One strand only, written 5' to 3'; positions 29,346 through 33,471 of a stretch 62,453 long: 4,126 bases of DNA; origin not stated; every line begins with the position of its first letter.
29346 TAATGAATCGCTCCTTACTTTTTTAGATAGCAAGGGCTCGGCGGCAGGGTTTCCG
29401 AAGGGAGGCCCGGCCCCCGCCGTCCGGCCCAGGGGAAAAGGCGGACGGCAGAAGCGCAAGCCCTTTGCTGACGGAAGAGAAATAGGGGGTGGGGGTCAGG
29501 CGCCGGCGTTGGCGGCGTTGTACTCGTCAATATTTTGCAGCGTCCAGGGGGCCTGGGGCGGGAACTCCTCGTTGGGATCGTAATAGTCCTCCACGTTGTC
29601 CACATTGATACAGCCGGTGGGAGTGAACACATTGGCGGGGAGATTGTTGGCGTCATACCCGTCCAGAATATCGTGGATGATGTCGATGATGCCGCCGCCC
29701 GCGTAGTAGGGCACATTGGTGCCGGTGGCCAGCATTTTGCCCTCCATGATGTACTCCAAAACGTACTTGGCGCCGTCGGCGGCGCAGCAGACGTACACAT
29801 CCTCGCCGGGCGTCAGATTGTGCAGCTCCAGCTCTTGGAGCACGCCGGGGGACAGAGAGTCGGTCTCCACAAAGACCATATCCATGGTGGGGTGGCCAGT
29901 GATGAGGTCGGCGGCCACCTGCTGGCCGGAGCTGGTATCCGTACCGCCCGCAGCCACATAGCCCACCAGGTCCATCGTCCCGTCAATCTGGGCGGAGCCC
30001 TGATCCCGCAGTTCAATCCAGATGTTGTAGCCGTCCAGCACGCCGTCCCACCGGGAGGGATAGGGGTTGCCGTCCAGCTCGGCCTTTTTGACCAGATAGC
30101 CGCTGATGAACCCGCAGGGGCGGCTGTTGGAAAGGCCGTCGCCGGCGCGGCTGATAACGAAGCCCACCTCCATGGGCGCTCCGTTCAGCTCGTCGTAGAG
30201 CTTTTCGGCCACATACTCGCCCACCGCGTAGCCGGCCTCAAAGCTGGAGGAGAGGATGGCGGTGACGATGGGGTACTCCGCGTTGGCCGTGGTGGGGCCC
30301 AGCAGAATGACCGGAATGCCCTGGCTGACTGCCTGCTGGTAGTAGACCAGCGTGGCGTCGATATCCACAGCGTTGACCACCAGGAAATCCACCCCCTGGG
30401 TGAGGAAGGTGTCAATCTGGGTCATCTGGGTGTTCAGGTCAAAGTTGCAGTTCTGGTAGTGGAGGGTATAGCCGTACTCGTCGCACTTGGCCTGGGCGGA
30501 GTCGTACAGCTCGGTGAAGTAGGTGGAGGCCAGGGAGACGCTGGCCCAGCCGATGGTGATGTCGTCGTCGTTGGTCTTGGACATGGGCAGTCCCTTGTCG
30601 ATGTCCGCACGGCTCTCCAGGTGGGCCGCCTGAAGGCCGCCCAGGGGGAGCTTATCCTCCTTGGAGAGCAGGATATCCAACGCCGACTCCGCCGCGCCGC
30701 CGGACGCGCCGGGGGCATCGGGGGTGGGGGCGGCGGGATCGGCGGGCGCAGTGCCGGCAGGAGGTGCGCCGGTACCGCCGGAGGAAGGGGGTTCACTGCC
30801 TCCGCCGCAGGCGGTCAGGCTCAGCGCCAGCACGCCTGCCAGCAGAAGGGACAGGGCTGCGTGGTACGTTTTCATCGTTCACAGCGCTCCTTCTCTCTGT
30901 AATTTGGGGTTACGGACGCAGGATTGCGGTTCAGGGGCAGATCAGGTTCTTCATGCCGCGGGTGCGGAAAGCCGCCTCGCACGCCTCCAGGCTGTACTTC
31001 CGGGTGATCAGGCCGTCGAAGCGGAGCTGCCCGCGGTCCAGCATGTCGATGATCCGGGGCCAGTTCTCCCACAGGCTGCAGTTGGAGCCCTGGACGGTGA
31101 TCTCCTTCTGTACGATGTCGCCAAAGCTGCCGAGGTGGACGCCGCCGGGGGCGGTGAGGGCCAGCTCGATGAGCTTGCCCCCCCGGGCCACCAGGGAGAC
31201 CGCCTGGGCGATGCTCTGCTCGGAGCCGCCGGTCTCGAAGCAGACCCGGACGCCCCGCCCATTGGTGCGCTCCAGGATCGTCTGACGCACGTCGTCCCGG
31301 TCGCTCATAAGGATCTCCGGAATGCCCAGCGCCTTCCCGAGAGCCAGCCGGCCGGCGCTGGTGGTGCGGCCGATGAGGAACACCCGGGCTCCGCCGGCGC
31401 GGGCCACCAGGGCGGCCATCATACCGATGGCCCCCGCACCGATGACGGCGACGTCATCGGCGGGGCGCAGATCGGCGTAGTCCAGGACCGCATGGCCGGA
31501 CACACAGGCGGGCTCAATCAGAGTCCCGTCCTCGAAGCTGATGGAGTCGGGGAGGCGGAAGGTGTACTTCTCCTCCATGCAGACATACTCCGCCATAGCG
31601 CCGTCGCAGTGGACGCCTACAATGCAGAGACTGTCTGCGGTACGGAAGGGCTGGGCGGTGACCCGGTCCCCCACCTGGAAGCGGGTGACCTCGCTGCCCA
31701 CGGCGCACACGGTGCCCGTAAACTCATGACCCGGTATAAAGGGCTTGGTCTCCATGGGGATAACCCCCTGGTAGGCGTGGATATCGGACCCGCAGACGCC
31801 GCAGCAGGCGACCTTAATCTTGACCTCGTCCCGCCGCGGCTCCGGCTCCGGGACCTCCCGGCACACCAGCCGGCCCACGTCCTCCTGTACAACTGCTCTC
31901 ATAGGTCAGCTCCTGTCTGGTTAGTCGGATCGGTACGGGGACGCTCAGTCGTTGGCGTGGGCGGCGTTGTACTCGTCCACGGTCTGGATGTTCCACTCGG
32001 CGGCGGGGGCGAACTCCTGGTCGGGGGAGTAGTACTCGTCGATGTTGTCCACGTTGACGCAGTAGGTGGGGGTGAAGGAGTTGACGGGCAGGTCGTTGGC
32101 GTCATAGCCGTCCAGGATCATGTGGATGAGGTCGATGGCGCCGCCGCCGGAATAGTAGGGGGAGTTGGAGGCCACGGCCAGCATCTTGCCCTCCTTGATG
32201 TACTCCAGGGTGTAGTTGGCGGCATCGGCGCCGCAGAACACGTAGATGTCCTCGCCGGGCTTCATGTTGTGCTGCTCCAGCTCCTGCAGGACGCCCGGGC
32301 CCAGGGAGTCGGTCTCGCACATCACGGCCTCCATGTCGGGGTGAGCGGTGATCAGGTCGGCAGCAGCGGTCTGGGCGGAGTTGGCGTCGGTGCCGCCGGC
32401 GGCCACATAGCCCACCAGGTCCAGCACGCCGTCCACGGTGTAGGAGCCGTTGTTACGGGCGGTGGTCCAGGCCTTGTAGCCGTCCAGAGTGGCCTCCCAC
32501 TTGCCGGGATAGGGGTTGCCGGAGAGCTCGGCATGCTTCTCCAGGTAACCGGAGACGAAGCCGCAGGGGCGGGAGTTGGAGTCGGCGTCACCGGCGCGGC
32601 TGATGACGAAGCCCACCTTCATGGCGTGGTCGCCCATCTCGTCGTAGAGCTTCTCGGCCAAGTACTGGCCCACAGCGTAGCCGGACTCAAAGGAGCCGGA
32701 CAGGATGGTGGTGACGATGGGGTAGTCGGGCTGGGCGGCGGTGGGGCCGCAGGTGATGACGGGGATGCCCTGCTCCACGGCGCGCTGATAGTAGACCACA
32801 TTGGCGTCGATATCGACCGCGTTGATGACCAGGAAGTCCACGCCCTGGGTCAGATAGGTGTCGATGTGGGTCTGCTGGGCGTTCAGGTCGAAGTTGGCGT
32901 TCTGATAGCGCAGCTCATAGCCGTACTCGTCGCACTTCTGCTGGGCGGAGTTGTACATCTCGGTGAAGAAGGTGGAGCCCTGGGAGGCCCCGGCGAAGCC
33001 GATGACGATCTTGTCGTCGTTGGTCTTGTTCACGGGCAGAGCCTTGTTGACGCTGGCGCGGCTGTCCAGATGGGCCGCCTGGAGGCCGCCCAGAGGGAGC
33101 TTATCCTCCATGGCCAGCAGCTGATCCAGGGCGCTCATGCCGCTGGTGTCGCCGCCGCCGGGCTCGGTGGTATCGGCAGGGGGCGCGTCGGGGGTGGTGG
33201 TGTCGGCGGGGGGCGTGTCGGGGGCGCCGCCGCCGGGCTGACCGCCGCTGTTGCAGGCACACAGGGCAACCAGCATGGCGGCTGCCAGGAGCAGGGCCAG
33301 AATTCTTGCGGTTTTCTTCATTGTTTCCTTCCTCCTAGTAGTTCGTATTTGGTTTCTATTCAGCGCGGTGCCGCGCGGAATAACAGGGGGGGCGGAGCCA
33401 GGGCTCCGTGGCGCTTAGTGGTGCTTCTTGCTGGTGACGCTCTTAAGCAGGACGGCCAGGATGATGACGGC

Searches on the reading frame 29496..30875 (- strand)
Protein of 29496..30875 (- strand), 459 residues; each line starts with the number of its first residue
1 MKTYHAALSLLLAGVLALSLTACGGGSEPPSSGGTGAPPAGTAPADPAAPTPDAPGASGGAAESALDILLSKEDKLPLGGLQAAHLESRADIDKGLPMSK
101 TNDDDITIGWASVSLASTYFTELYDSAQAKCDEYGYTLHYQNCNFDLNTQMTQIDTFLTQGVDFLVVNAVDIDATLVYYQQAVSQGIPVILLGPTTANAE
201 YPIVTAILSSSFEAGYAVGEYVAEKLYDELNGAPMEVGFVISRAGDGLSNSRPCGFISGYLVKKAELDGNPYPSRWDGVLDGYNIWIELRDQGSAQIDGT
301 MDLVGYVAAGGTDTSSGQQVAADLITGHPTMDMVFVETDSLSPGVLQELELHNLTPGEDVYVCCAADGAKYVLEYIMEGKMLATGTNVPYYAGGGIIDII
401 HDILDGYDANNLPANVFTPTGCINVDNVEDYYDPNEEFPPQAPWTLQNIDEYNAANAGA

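Call 98: search_protein_families(library=pfam, proteins=[window:29496-30875:-], max_evalue=0.00001)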
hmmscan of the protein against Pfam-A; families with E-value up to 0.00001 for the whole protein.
window:29496-30875:- (459 aa): 1 family
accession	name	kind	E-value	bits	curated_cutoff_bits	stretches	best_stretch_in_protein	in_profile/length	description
PF13407.12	Peripla_BP_4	-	1.5e-29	103.8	35.1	1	109-406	2-256/258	Periplasmic binding protein domain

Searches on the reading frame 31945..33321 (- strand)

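Call 98: search_protein_families(library=pfam, proteins=[window:31945-33321:-], max_evalue=0.00001)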
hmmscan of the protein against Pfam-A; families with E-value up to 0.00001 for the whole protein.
window:31945-33321:- (458 aa): 2 families
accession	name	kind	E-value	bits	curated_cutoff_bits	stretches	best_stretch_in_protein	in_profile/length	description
PF13407.12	Peripla_BP_4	-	3.2e-39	135.5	35.1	1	107-405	1-256/258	Periplasmic binding protein domain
PF00532.27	Peripla_BP_1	-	4.4e-11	43.2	22.2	1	107-226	4-120/281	Periplasmic binding proteins and sugar binding domain of LacI family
